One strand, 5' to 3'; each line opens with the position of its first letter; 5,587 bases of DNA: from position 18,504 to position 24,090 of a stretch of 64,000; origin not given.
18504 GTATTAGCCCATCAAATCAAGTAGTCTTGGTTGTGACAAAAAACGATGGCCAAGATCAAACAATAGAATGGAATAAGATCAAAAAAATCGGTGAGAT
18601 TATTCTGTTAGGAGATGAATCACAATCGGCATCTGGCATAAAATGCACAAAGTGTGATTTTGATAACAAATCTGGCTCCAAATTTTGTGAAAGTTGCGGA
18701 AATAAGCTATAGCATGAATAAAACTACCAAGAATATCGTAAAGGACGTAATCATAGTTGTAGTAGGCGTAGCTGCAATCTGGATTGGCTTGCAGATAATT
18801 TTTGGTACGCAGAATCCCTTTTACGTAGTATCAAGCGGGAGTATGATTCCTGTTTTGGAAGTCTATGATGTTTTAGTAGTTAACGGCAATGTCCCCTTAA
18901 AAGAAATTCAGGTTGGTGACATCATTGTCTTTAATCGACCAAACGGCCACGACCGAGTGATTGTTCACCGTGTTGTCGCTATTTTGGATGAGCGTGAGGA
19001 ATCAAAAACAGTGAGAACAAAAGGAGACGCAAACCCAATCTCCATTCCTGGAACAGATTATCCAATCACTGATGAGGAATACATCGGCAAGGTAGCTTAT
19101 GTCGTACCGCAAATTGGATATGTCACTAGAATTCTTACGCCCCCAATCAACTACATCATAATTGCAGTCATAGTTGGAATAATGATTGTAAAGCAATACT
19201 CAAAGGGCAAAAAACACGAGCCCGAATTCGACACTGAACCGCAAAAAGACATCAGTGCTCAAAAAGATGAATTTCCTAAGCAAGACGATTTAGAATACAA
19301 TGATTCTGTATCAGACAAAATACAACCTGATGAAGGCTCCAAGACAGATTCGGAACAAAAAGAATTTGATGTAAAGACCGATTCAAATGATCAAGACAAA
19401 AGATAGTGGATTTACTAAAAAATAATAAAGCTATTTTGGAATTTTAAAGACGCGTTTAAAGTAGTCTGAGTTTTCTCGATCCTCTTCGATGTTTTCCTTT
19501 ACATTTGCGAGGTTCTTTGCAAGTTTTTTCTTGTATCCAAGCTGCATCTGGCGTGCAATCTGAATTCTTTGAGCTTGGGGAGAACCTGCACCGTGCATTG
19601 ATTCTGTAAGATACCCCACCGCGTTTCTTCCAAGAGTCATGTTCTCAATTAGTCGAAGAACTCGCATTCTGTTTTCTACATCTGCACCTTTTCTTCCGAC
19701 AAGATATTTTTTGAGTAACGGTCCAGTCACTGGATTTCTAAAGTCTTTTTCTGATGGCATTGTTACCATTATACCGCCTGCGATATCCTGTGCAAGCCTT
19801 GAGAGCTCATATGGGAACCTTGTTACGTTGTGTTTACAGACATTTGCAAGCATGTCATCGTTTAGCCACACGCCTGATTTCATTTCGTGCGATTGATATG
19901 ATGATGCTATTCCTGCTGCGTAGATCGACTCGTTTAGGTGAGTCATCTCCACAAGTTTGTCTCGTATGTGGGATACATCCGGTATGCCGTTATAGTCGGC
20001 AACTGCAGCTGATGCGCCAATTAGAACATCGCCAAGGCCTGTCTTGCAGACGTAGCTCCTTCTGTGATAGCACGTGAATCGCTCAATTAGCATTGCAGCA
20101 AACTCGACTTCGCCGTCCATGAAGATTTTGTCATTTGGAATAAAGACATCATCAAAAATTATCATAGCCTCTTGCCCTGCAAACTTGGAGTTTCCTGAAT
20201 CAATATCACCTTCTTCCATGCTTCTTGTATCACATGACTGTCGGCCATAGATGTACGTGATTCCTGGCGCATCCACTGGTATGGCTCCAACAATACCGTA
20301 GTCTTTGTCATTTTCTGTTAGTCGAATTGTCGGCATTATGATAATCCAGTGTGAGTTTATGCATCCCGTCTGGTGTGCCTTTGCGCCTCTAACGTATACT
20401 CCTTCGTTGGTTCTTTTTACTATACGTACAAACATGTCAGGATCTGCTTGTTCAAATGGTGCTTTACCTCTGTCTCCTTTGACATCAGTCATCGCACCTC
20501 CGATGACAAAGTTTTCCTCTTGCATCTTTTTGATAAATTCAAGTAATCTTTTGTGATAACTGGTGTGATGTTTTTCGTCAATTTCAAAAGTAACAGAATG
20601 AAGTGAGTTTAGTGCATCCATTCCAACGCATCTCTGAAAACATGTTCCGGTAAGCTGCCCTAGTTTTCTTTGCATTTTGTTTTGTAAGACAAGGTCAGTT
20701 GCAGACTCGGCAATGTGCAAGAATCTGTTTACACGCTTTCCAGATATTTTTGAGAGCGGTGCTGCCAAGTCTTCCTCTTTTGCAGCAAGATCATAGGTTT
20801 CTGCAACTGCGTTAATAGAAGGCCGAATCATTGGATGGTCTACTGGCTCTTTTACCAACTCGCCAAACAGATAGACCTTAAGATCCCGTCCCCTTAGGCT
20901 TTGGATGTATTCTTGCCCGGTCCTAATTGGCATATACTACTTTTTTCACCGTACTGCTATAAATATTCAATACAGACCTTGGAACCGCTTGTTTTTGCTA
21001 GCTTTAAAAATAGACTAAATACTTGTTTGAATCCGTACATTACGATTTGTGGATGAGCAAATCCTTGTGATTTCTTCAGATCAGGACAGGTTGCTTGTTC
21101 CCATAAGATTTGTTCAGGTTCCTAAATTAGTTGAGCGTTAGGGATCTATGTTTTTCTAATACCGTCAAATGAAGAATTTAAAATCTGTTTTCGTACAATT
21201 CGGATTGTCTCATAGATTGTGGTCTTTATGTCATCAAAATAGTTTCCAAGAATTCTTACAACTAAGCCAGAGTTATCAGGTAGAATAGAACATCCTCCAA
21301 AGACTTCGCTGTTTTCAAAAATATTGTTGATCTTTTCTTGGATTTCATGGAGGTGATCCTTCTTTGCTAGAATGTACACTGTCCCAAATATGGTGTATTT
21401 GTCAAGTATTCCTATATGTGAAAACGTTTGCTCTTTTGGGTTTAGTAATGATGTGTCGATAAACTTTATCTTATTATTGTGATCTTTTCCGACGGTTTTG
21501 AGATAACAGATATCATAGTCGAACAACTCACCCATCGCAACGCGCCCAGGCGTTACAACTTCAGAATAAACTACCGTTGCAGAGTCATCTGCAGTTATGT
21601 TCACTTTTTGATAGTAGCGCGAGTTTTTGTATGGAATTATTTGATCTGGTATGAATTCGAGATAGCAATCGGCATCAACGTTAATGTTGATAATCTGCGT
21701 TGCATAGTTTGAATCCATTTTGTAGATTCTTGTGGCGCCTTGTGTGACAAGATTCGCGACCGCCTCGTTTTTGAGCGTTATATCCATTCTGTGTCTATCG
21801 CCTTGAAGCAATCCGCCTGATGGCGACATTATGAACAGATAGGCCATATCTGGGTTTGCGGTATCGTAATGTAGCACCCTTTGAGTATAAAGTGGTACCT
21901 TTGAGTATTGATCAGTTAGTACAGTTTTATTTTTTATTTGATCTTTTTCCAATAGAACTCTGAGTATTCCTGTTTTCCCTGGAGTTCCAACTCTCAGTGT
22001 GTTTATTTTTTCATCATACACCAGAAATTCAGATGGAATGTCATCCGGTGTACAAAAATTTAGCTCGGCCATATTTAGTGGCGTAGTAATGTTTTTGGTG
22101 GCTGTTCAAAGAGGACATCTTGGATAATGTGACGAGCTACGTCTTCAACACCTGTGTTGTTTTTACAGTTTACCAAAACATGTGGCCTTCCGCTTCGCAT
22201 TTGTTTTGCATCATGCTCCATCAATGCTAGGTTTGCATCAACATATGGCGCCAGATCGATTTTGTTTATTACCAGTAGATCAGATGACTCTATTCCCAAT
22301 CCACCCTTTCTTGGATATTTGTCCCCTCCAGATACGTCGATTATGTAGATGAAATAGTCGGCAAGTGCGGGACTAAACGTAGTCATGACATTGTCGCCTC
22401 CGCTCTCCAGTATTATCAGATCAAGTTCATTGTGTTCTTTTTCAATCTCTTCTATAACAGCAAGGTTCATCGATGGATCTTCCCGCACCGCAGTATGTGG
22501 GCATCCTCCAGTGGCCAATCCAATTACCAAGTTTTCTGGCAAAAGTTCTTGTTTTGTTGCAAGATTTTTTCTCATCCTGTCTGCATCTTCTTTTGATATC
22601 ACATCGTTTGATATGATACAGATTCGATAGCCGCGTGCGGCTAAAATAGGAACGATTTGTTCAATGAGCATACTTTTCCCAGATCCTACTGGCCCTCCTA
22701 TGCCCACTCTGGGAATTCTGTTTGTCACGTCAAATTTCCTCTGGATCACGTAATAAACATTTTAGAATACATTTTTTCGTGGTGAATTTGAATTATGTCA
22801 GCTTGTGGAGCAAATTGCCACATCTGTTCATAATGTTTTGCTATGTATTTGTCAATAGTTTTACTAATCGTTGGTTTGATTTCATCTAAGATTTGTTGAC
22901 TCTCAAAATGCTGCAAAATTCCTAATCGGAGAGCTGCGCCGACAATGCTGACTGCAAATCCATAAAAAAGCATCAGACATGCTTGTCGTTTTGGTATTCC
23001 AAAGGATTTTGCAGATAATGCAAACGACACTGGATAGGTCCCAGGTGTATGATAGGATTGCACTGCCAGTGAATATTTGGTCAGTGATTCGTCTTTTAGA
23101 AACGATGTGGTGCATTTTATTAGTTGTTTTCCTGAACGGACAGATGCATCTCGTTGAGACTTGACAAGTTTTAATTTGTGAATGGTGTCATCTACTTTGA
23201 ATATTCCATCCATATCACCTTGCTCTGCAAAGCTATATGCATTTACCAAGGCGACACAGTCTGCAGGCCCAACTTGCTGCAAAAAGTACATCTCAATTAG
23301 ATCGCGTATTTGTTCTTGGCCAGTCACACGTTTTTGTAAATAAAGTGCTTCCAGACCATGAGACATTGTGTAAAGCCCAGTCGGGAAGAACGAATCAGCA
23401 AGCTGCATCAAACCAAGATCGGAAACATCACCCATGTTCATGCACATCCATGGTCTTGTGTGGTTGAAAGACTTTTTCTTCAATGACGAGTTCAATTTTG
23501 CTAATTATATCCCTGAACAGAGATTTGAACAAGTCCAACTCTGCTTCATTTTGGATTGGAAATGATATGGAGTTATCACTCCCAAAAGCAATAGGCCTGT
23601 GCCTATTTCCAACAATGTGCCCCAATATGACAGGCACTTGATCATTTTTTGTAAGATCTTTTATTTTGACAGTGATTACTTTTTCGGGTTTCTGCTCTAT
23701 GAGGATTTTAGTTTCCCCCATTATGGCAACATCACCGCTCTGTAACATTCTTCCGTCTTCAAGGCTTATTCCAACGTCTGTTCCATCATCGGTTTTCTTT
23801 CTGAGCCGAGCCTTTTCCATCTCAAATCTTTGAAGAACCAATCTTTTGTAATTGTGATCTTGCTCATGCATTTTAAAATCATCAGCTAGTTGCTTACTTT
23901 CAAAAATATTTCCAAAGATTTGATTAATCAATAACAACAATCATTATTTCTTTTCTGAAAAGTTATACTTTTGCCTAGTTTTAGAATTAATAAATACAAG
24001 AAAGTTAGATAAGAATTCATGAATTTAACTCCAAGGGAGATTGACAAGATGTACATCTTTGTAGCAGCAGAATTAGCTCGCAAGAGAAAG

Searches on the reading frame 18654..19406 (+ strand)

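Call 62: search_protein_families(library=pfam, proteins=[window:18654-19406:+], max_evalue=0.001)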
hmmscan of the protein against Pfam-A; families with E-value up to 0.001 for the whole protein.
window:18654-19406:+ (250 aa): 1 family
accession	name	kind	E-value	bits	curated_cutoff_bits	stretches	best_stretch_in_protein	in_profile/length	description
PF10502.14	Peptidase_S26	-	4.5e-08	33.7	22.9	1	36-110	7-80/168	Signal peptidase, peptidase S26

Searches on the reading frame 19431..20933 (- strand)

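Call 7: search_protein_families(library=pfam, proteins=[window:19431-20933:-], max_evalue=0.001)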
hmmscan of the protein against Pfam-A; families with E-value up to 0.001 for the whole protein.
window:19431-20933:- (500 aa): 2 families
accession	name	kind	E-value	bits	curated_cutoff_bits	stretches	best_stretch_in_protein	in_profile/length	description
PF11794.13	HpaB_N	-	1.7e-91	307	35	1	5-272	1-270/270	4-hydroxyphenylacetate 3-hydroxylase N terminal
PF03241.18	HpaB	-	6.8e-69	231.5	25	1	280-476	2-201/202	4-hydroxyphenylacetate 3-hydroxylase C terminal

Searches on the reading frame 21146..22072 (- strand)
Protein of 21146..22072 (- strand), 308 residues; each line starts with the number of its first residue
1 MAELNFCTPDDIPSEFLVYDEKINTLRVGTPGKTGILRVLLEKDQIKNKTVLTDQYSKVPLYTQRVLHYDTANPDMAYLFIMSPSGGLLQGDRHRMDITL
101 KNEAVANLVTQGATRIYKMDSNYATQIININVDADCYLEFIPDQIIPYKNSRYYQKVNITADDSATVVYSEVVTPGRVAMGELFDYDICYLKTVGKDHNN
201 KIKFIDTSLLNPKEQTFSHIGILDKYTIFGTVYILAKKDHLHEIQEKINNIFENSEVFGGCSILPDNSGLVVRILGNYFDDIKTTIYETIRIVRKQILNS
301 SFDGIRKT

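Call 7: search_protein_families(library=pfam, proteins=[window:21146-22072:-], max_evalue=0.001)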
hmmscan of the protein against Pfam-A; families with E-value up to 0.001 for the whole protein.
window:21146-22072:- (308 aa): 1 family
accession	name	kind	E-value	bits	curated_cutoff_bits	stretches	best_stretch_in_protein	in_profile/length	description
PF01774.22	UreD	-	2.5e-47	162.1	27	1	80-277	1-197/201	UreD urease accessory protein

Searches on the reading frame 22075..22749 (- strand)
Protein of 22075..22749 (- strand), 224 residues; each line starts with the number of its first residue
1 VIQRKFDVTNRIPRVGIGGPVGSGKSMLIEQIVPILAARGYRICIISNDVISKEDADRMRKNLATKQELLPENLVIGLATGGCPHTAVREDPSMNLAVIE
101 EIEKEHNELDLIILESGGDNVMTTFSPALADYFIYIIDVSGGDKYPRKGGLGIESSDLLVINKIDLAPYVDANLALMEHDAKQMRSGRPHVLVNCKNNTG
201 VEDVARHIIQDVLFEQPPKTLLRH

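Call 7: search_protein_families(library=pfam, proteins=[window:22075-22749:-], max_evalue=0.001)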
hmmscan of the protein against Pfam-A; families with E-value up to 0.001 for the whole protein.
window:22075-22749:- (224 aa): 3 families
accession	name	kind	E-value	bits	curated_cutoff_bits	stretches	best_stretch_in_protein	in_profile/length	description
PF02492.25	cobW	-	1.6e-32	113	20.7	1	14-189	2-177/180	CobW/HypB/UreG, nucleotide-binding domain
PF03308.22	MeaB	-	2.3e-09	37.1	23.1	1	3-207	24-230/273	Methylmalonyl Co-A mutase-associated GTPase MeaB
PF03205.20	MobB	-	5.3e-05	23.6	26.6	1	16-52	3-39/133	Molybdopterin guanine dinucleotide synthesis protein B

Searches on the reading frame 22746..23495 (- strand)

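Call 7: search_protein_families(library=pfam, proteins=[window:22746-23495:-], max_evalue=0.001)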
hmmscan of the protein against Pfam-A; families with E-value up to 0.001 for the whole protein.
window:22746-23495:- (249 aa): 1 family
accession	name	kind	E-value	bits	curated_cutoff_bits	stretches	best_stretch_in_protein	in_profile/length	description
PF01730.21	UreF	-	3.7e-33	115.4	23.3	1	57-205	1-149/151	UreF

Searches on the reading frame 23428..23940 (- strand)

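Call 7: search_protein_families(library=pfam, proteins=[window:23428-23940:-], max_evalue=0.001)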
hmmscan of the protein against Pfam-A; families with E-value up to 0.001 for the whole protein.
window:23428-23940:- (170 aa): 1 family
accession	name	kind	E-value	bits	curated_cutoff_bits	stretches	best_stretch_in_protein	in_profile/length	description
PF02814.20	UreE_N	-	7.7e-10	38.6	26.9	1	29-71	11-53/62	UreE urease accessory protein, N-terminal domain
